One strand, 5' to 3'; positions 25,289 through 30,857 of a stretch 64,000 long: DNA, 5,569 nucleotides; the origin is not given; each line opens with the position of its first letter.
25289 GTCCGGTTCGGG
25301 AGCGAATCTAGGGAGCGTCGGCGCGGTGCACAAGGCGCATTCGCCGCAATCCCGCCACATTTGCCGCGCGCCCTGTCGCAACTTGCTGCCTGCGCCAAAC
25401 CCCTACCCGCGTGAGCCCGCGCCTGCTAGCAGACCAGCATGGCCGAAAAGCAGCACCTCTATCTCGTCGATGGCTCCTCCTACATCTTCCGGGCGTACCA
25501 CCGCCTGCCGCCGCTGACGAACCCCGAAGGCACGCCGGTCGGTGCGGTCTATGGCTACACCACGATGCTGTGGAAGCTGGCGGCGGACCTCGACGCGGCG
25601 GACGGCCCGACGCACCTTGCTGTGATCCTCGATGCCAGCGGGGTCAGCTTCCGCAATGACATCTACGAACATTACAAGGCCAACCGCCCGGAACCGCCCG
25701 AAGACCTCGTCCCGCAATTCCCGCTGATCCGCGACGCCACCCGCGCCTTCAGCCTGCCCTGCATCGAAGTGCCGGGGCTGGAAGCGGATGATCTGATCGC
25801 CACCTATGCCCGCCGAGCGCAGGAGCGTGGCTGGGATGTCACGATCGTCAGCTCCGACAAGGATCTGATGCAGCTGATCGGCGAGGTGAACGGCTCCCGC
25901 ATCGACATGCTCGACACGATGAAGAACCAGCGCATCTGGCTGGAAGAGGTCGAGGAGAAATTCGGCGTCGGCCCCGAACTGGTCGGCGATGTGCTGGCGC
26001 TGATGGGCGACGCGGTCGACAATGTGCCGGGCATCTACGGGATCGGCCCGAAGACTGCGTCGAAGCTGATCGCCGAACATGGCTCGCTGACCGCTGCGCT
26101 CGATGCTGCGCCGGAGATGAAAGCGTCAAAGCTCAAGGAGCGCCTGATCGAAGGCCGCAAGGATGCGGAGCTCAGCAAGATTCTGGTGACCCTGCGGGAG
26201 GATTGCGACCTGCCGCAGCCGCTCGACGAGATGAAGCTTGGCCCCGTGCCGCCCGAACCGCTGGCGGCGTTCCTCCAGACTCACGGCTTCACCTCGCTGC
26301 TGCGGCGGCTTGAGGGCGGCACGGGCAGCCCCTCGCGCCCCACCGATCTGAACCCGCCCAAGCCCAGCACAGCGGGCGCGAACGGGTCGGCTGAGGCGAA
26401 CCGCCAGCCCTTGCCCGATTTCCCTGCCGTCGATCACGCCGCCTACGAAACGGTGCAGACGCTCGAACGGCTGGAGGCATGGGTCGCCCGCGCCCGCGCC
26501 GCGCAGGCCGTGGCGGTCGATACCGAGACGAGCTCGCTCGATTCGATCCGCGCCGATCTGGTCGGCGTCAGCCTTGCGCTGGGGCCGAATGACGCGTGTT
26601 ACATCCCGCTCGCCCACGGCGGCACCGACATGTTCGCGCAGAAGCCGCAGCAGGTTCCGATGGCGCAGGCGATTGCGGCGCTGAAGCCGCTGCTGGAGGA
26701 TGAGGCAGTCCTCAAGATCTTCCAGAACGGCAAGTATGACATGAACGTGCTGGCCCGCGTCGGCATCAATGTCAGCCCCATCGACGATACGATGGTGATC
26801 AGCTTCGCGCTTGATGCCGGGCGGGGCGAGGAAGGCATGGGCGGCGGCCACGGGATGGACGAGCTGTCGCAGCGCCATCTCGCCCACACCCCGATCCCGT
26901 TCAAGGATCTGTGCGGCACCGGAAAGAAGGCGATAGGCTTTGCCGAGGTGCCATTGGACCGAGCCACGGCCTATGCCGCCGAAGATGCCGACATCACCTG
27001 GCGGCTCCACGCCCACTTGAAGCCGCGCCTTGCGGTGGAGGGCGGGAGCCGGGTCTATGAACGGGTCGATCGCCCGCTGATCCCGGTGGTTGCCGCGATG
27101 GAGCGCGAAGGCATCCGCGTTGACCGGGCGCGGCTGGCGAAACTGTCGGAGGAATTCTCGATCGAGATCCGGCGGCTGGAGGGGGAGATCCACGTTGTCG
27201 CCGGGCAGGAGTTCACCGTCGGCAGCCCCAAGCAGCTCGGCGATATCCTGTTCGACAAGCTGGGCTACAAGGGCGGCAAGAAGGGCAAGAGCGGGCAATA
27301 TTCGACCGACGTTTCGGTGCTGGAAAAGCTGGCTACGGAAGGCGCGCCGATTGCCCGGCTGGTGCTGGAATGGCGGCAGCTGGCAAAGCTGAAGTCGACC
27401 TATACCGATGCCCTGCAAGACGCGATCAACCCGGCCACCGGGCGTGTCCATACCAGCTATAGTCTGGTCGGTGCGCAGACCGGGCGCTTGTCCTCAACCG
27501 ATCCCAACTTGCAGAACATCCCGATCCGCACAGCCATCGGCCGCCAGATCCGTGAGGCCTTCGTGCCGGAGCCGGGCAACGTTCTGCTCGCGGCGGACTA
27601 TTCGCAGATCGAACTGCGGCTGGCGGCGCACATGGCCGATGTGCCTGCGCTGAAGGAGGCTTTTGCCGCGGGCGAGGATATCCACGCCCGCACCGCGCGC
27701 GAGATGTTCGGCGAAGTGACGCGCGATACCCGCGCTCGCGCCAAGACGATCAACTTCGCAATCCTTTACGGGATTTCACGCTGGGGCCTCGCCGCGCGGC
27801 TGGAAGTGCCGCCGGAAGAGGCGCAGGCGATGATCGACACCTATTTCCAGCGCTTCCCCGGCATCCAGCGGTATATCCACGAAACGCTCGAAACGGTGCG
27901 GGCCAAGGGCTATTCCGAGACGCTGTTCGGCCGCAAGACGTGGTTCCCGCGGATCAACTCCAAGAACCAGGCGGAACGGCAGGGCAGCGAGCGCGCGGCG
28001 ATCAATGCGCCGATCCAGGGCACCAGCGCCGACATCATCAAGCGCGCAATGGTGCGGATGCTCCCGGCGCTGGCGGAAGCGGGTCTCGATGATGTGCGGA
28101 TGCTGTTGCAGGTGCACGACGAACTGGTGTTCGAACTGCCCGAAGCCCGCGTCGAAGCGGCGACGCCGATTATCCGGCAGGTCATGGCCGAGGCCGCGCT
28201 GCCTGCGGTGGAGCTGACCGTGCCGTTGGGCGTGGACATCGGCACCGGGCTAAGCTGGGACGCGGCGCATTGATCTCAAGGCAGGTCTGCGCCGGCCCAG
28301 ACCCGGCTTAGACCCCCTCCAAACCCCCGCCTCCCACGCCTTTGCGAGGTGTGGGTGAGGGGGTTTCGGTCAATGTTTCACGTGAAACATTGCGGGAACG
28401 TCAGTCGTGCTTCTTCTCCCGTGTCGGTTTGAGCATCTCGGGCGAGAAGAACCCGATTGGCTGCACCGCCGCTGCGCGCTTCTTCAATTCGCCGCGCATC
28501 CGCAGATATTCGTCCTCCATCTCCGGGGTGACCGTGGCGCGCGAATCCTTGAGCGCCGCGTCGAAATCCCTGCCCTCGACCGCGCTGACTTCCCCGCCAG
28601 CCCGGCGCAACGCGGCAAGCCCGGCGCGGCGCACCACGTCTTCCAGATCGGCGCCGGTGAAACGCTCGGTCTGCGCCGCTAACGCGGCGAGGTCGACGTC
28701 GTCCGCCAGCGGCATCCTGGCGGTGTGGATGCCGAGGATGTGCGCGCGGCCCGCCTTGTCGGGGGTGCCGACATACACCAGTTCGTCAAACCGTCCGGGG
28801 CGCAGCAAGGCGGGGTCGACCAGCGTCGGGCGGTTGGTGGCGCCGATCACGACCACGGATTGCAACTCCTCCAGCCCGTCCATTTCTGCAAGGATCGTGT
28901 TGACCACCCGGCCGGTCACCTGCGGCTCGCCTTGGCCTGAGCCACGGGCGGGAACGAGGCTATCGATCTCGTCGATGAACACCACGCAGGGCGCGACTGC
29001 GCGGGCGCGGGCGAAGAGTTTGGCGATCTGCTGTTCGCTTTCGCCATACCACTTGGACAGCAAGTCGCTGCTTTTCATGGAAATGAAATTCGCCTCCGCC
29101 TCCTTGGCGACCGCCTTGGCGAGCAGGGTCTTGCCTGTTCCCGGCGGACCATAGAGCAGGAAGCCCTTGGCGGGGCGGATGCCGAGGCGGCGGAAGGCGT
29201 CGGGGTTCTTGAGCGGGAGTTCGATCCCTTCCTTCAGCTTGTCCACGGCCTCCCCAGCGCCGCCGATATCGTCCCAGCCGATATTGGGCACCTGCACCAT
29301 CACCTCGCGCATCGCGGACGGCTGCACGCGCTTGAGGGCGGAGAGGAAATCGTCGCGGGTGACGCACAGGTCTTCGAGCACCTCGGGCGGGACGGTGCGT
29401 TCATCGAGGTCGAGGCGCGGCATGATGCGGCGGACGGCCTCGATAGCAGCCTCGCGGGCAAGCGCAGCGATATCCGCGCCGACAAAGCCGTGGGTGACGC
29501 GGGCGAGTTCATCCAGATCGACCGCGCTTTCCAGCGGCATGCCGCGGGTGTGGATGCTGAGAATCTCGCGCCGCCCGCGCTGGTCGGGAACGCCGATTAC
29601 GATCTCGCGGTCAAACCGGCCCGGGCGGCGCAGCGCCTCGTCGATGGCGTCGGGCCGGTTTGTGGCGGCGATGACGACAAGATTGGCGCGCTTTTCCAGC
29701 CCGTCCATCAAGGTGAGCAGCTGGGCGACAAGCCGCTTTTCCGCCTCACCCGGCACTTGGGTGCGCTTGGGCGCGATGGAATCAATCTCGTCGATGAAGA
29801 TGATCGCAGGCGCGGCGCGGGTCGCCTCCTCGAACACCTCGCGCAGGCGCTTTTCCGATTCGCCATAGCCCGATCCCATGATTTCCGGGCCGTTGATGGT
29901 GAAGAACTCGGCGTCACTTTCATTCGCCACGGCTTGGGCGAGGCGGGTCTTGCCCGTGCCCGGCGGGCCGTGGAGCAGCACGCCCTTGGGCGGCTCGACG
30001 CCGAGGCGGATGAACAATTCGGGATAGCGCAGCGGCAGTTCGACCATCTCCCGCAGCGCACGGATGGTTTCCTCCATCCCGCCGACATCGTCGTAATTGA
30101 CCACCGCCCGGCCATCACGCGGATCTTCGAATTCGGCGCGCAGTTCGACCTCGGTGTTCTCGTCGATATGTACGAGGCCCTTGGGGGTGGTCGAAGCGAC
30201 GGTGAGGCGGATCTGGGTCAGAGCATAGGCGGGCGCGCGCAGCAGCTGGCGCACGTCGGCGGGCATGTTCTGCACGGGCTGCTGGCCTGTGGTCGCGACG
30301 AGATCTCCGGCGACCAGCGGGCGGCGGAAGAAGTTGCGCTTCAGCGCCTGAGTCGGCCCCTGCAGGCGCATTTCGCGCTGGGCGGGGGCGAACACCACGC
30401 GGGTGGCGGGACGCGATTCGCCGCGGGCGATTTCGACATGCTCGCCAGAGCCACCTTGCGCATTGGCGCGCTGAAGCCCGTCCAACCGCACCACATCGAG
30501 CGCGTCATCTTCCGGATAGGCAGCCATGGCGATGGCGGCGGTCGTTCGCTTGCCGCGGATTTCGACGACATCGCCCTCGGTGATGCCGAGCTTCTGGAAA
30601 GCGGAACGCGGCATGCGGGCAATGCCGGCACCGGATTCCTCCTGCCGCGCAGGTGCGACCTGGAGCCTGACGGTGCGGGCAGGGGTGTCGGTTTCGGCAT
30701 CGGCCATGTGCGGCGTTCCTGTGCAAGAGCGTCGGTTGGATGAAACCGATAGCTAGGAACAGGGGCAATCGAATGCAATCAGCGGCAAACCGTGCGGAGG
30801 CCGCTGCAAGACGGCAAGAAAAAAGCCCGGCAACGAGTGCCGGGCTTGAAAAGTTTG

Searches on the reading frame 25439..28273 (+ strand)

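Call 78: search_protein_families(library=pfam, proteins=[window:25439-28273:+], max_evalue=0.00001)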
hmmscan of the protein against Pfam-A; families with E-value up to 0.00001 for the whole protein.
window:25439-28273:+ (944 aa): 4 families
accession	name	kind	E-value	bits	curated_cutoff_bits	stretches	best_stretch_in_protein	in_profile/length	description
PF00476.26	DNA_pol_A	-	4.9e-148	493.6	34.3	1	564-941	2-380/381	DNA polymerase family A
PF02739.22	5_3_exonuc_N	-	2.7e-52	177.2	34.3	1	7-176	2-164/164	5'-3' exonuclease, N-terminal resolvase-like domain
PF01612.26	DNA_pol_A_exo1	-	1.4e-36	126.4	23.6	1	336-531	1-172/173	3'-5' exonuclease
PF01367.25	5_3_exonuc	-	9.9e-27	93.7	40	1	177-270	1-94/97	5'-3' exonuclease, C-terminal SAM fold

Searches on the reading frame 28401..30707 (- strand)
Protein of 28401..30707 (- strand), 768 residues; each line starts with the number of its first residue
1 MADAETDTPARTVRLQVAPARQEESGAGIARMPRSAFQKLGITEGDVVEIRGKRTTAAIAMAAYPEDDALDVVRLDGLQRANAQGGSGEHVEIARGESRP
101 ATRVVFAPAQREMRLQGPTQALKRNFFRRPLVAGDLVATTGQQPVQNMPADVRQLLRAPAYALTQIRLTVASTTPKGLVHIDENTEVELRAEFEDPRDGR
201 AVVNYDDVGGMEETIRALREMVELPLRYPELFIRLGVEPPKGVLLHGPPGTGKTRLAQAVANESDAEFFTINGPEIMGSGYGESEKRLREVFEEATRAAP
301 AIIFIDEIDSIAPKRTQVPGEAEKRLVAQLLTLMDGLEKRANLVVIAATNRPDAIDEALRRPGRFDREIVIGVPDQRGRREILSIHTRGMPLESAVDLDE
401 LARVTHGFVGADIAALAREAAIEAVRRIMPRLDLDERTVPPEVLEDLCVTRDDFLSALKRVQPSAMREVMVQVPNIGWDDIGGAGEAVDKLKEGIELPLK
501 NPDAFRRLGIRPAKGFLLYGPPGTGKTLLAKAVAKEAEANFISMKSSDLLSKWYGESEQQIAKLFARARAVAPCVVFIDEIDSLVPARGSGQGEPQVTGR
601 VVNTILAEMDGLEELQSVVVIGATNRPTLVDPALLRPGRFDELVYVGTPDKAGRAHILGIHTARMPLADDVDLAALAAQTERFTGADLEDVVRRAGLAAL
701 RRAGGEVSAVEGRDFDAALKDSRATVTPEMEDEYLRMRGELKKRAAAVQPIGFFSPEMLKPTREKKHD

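Call 78: search_protein_families(library=pfam, proteins=[window:28401-30707:-], max_evalue=0.00001)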
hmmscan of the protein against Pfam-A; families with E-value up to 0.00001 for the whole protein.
window:28401-30707:- (768 aa): 22 families
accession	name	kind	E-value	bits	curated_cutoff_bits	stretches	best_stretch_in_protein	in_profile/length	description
PF00004.35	AAA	-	8e-94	311.4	21.2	2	243-372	1-130/131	ATPase family associated with various cellular activities (AAA)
PF17862.7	AAA_lid_3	-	7.4e-27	92.9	27.2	2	396-433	2-39/45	AAA+ lid domain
PF02359.24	CDC48_N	-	1.5e-23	83.2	35.1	1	14-95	1-82/85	Cell division protein 48 (CDC48), N-terminal domain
PF13191.12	AAA_16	-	7.6e-16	59.5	32.6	1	241-346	25-137/167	AAA ATPase domain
PF05496.18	RuvB_N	-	5e-14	52.8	27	1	241-314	34-99/159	Holliday junction DNA helicase RuvB P-loop domain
PF07728.20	AAA_5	-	1.2e-13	51.7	22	1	242-361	1-137/139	AAA domain (dynein-related subfamily)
PF02933.23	CDC48_2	-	3e-12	46.4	22.4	1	119-192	7-60/64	Cell division protein 48 (CDC48), domain 2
PF13401.12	AAA_22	-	4.2e-12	47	27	0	243-331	8-76/130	AAA domain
PF13671.12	AAA_33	-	7.9e-11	42.9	27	0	243-351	2-80/143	AAA domain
PF07724.20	AAA_2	-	1e-10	42.4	27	0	513-607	3-97/166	AAA domain (Cdc48 subfamily)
PF06068.19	TIP49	-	6.2e-10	39.2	23.8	0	241-285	51-97/347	TIP49 P-loop domain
PF13173.12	AAA_14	-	1.3e-09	38.6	27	0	243-311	5-74/129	AAA domain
PF01695.23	IstB_IS21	-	5.6e-08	33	24.1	0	512-581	91-162/238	IstB-like ATP binding protein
PF12775.13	AAA_7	-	3.5e-07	30.4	25.8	0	510-543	30-64/181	P-loop containing dynein motor region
PF20720.3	nSTAND3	-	4.5e-07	30.1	27.2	0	517-561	21-68/155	Novel STAND NTPase 3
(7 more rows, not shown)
